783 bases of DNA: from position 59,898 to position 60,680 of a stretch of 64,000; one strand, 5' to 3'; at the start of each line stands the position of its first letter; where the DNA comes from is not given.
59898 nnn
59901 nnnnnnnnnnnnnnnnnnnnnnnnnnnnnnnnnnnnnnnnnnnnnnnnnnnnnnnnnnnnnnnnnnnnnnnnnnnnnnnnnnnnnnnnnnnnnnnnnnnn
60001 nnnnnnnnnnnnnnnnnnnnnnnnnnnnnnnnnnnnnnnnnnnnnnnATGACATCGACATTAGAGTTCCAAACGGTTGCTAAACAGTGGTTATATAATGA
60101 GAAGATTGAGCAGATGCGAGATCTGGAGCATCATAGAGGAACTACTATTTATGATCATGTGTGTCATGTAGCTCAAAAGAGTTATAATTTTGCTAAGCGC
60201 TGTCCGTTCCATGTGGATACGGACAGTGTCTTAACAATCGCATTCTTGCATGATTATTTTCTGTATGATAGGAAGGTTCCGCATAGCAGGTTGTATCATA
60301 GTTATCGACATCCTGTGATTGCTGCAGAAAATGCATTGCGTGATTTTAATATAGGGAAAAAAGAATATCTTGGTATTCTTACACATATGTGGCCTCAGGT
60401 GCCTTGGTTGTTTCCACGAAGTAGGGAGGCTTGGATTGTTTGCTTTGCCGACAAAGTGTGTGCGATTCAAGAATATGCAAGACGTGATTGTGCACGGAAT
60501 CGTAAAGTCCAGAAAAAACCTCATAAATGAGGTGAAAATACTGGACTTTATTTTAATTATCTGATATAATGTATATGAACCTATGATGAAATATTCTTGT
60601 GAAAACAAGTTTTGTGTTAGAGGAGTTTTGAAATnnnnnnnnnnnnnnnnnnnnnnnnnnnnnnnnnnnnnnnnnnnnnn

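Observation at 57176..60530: Membrane-anchored tandem SpoVK/CbbX-like AAA+ ATPase translationally coupled to an HD hydrolase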

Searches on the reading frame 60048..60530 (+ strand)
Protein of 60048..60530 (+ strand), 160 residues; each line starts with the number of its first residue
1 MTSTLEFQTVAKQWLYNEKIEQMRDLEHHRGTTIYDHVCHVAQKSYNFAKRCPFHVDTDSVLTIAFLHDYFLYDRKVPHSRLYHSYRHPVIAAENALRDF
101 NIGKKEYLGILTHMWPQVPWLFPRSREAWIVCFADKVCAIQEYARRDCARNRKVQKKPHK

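Call 5: search_protein_families(library=pfam, proteins=[window:60048-60530:+], max_evalue=0.01)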
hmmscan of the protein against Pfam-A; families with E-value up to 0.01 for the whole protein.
window:60048-60530:+ (160 aa): 1 family
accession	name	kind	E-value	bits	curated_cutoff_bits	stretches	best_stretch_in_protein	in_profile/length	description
PF01966.28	HD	-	0.0059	17.3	22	0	35-139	2-115/116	HD domain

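Call 6: search_protein_families(library=padloc, proteins=[window:60048-60530:+], max_evalue=0.01)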
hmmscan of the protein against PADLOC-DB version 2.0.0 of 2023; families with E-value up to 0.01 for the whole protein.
window:60048-60530:+ (160 aa): 0 families

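Call 8: search_protein_families(library=phrogs, proteins=[window:60048-60530:+], max_evalue=0.001)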
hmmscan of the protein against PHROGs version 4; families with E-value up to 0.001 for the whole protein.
window:60048-60530:+ (160 aa): 0 families

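Call 17: find_related_loci(query=window:60048-60530:+, collection=viral_contigs, flank=6000)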
Query window:60048-60530:+ (160 aa) in viral_contigs; peptide patterns used: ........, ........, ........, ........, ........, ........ (x = any residue, [..] = any of these).
13 stretches matched a pattern, but none encodes a relative of the query by tblastn (E <= 1e-3).

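Call 23: search_dna_similar(query=window:60048-60530:+, collection=phages, mode=protein, max_evalue=0.01, max_rows=25)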
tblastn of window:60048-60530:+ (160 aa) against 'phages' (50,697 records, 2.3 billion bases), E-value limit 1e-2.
Records with a match: 10; places in all: 10; records where one place covers at least 80% of the query: 7.
Best place of each record, by identity: <60% 10.
By first word of the organism name: Bacteriophage 6; Listeria 2; Enterococcus 2.
By host as written in the record: - 7; Listeria monocytogenes 2; Enterococcus faecalis 1.
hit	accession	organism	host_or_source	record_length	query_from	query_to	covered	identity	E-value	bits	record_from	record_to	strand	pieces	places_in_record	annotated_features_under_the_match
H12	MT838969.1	Bacteriophage sp.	human fecal samples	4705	1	151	94%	35.8%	8e-18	85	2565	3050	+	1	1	record has no annotation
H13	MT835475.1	Bacteriophage sp.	human fecal samples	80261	7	142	85%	39.1%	2e-25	106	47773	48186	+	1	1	record has no annotation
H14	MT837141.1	Bacteriophage sp.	human fecal samples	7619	4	154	94%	33.5%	7e-17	82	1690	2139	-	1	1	record has no annotation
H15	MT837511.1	Bacteriophage sp.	human fecal samples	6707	6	142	86%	35.4%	2e-18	87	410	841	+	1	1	record has no annotation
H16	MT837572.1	Bacteriophage sp.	human fecal samples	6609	20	142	77%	38.7%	4e-19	88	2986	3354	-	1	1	record has no annotation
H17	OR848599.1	Listeria phage LM 4-14-1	Listeria monocytogenes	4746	6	153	93%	31.1%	5e-12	68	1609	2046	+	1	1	record has no annotation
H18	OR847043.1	Listeria phage LM 4-11-1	Listeria monocytogenes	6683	6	153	93%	31.1%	5e-12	68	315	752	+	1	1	record has no annotation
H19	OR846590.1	Enterococcus phage Efs 1-1-1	Enterococcus faecalis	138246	6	144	87%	31.7%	3e-12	69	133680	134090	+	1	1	record has no annotation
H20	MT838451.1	Bacteriophage sp.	human fecal samples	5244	42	142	63%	34.6%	2e-10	63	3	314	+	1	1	record has no annotation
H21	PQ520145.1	Enterococcus phage IME_EF3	-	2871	65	144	50%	39.5%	4e-7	54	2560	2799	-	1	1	record has no annotation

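Call 24: search_protein_families(library=ncbifam, proteins=[window:60048-60530:+], max_evalue=0.01)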
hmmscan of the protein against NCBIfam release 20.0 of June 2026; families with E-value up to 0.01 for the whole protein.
window:60048-60530:+ (160 aa): 0 families

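Call 25: find_homologous_proteins(query=window:60048-60530:+)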
Query window:60048-60530:+ (160 aa): 13 proteins with E <= 0.001 among 18 candidates.
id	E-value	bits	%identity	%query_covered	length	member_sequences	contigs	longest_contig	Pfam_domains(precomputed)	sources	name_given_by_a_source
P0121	9.6e-102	356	94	100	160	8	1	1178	-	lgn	-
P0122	4.9e-84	298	80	100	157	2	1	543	-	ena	-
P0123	1.2e-65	238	68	96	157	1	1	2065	-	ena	-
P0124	2.2e-47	179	55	86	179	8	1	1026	-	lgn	-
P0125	3.2e-46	175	54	86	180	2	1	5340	-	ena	-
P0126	8.1e-46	174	57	86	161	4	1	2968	-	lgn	-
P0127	2.2e-43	166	52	88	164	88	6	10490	PF01966.29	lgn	-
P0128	2.8e-25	107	41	89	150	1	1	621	PF01966.29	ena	-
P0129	9.4e-24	102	41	88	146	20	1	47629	PF01966.29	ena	-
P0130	2.5e-23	101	40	88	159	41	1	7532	PF01966.29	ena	-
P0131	3.6e-23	100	40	88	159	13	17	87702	PF01966.29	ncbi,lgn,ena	-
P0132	5.8e-22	96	45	79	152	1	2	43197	-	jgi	-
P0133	1.2e-19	89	40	79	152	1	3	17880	PF01966.29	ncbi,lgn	-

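Call 29: find_encoding_contigs(protein=P0127, flank=8000, max_places=3)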
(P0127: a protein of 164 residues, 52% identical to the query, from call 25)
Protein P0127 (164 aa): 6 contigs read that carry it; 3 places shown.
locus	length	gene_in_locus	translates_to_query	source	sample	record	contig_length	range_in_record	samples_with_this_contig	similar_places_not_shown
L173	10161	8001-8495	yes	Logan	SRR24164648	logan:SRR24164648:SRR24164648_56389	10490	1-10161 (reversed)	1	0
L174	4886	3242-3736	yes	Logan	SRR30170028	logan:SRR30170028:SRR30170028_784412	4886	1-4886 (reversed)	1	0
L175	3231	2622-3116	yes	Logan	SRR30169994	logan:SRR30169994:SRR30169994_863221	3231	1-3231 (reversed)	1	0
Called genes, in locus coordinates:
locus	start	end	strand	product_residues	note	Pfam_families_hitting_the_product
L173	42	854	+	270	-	-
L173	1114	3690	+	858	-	PF13086:AAA_11 (faint), PF13245:AAA_19, PF13604:AAA_30, PF01443:Viral_helicase1 (faint), PF13538:UvrD_C_2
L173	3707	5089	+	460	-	-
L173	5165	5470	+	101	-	-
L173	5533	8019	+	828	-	PF05496:RuvB_N (weak), PF13191:AAA_16 (faint), PF13245:AAA_19 (faint), PF20720:nSTAND3 (faint), PF00004:AAA, PF17866:AAA_lid_6, PF00004:AAA, PF17866:AAA_lid_6, +7 more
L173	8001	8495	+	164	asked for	PF01966:HD (weak)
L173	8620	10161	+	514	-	?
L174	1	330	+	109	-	?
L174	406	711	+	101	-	-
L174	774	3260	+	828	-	PF05496:RuvB_N (weak), PF13191:AAA_16 (faint), PF13245:AAA_19 (faint), PF20720:nSTAND3 (faint), PF00004:AAA, PF17866:AAA_lid_6, PF00004:AAA, PF17866:AAA_lid_6, +7 more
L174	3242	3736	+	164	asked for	PF01966:HD (weak)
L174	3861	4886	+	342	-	?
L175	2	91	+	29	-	?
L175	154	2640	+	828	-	PF05496:RuvB_N (weak), PF13191:AAA_16 (faint), PF13245:AAA_19 (faint), PF20720:nSTAND3 (faint), PF00004:AAA, PF17866:AAA_lid_6, PF00004:AAA, PF17866:AAA_lid_6, +7 more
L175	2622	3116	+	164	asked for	PF01966:HD (weak)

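Call 30: find_encoding_contigs(protein=P0131, flank=8000, max_places=3)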
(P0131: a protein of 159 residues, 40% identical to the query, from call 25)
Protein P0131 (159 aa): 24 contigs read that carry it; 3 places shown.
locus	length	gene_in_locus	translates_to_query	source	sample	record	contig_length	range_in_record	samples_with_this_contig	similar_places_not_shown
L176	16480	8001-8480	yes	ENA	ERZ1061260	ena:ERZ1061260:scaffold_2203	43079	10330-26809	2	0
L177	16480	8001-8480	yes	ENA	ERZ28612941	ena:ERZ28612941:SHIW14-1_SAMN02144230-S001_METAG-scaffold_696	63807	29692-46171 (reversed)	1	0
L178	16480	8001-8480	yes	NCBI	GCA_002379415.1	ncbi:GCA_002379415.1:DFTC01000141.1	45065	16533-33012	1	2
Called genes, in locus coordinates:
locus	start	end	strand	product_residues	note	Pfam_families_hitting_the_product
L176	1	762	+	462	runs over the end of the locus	PF02874:ATP-synt_ab_N, PF00006:ATP-synt_ab, PF22919:ATP-synt_VA_C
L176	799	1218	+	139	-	PF02823:ATP-synt_DE_N, PF00401:ATP-synt_DE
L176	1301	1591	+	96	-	-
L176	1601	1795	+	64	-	PF04324:Fer2_BFD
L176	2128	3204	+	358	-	PF13509:S1_2 (faint), PF21710:Spt6_S1 (faint), PF00575:S1, PF23459:S1_RRP5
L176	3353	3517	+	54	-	PF00301:Rubredoxin, PF21349:RUBY_RBDX (faint)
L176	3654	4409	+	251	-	PF01416:PseudoU_synth_1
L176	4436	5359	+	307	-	PF00882:Zn_dep_PLPC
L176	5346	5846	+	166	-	-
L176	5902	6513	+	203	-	PF12917:YfbR-like, PF13023:HD_3, PF01966:HD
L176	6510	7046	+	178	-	PF18306:LDcluster4, PF03641:Lysine_decarbox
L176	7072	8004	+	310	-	PF06541:ABC_trans_CmpB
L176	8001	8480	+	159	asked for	PF01966:HD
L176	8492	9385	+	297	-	PF12146:Hydrolase_4, PF00561:Abhydrolase_1, PF12697:Abhydrolase_6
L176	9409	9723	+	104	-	-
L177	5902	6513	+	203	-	PF12917:YfbR-like, PF13023:HD_3, PF01966:HD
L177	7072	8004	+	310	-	PF06541:ABC_trans_CmpB, PF01442:Apolipoprotein (weak)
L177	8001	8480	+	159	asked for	PF01966:HD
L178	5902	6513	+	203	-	PF12917:YfbR-like, PF13023:HD_3, PF01966:HD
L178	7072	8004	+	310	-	PF06541:ABC_trans_CmpB, PF01442:Apolipoprotein (weak)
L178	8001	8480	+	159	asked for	PF01966:HD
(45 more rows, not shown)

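Call 40: search_solved_structures(query=A2, max_evalue=1, show_alignments=2)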
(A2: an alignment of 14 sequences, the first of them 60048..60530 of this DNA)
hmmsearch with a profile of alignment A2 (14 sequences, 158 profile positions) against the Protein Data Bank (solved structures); distinct sequences matched with E-value up to 1: 2.
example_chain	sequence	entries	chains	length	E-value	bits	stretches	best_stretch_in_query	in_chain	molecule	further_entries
2ogi_A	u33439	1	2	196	0.014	18.2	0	9-81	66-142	Hypothetical protein SAG1661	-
6vz0_A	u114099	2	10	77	0.044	16.6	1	98-144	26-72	Pulmonary surfactant-associated protein B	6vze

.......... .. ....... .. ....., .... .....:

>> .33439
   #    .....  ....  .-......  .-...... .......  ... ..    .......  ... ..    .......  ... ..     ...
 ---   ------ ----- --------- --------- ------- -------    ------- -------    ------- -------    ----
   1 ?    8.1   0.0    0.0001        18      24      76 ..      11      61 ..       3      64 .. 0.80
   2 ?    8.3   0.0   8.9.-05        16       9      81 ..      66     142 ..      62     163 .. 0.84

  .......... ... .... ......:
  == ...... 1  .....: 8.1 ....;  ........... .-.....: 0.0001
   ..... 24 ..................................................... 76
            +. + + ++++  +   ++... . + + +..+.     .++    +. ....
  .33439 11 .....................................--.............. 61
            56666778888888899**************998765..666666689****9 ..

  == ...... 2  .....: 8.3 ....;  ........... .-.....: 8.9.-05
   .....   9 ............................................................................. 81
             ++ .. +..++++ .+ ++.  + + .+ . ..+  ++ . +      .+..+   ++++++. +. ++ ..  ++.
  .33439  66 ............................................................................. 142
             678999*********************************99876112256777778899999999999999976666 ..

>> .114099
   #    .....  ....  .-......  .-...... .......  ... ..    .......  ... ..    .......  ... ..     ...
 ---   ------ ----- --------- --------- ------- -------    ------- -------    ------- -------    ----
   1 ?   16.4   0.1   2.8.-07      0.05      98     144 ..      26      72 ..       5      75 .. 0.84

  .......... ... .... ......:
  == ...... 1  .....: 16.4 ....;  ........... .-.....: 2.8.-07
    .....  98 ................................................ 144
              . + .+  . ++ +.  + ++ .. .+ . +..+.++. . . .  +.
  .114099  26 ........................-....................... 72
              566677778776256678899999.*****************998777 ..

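Call 46: predict_structure(alignment_id=A2)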
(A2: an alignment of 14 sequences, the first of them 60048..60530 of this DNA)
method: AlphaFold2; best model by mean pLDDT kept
length: 160 residues; sequences in the alignment: 14
mean_pLDDT: 83.4   pTM: 0.80
mean pLDDT of the five models: 83.4, 83.3, 83.1, 82.6, 82.3
residues with pLDDT >= 90: 91; 70-90: 36; 50-70: 18; < 50: 15
segments of 3 or more residues with pLDDT < 50: 78-80, 151-153, 155-160
pLDDT, mean of each block of 10 residues (from residue 1): 80 93 83 90 96 93 96 55 69 93 96 90 95 94 67 44
secondary structure, 60 per line:
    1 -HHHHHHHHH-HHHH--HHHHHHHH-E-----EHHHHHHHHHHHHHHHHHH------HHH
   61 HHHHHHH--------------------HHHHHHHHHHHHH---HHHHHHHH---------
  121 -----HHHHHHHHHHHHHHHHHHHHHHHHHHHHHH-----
elements in order: H2-10 H12-15 H18-25 H34-51 H58-67 H88-100 H104-111 H126-155

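Call 49: fold_search(model_id=the predicted structure, library=pdb)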
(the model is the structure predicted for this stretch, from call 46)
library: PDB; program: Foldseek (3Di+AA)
matches with E <= 10: 213; with E <= 0.001: 0
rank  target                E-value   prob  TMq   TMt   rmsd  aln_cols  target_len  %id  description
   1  8ie2_E                8.0e-03  1.00  0.61  0.16  11.9       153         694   18  Crystal structure of Lactiplantibacillus plantarum GlyRS (released 2023-06-07)
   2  8ie2_F                2.8e-02  1.00  0.61  0.17   9.2       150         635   16  Crystal structure of Lactiplantibacillus plantarum GlyRS (released 2023-06-07)
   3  7eiv_C                3.0e-02  1.00  0.55  0.18   7.5       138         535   14  heterotetrameric glycyl-tRNA synthetase from Escherichia coli (released 2021-08-11)
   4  9a71_B                3.8e-02  1.00  0.56  0.15  10.4       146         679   17  Integrative model of BUK-SYGB by crosslinking MS and deep learning (released 2024-09-18)
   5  7eiv_D                4.4e-02  1.00  0.57  0.18   7.5       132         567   14  heterotetrameric glycyl-tRNA synthetase from Escherichia coli (released 2021-08-11)
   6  3tm8_A                5.6e-02  1.00  0.55  0.31   7.1       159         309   16  Bd1817, a HDG"Y"P protein from Bdellovibrio bacteriovorus (released 2011-10-19)
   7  3tmc_A                1.1e-01  1.00  0.55  0.31   7.1       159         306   16  Bd1817, a HDG"Y"P protein from Bdellovibrio bacteriovorus (released 2011-10-19)
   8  7xjy_A                1.2e-01  0.99  0.51  0.12   9.9       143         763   15  Cryo-EM structure of Oryza sativa plastid glycyl-tRNA synthetase (apo form) (released 2023-05-03)
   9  3tmd                  1.3e-01  0.99  0.50  0.29   7.2       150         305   17  Bd1817, a HDG"Y"P protein from Bdellovibrio bacteriovorus (released 2011-10-19)
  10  1xx7_D                1.4e-01  0.96  0.40  0.40  10.8       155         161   15  Conserved hypothetical protein from Pyrococcus furiosus Pfu-403030-001 (released 2004-12-28)
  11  1xx7_A                1.6e-01  0.94  0.40  0.37  11.0       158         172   16  Conserved hypothetical protein from Pyrococcus furiosus Pfu-403030-001 (released 2004-12-28)
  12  7yse_C                2.0e-01  1.00  0.57  0.16   7.5       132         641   15  Crystal structure of E. coli heterotetrameric GlyRS in complex with tRNA (released 2023-02-01)
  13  7yse_D                2.4e-01  1.00  0.56  0.16   7.6       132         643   15  Crystal structure of E. coli heterotetrameric GlyRS in complex with tRNA (released 2023-02-01)
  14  1xx7_F                2.6e-01  0.91  0.41  0.40  10.9       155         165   15  Conserved hypothetical protein from Pyrococcus furiosus Pfu-403030-001 (released 2004-12-28)
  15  1xx7_E                2.6e-01  0.84  0.35  0.34  11.3       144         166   16  Conserved hypothetical protein from Pyrococcus furiosus Pfu-403030-001 (released 2004-12-28)
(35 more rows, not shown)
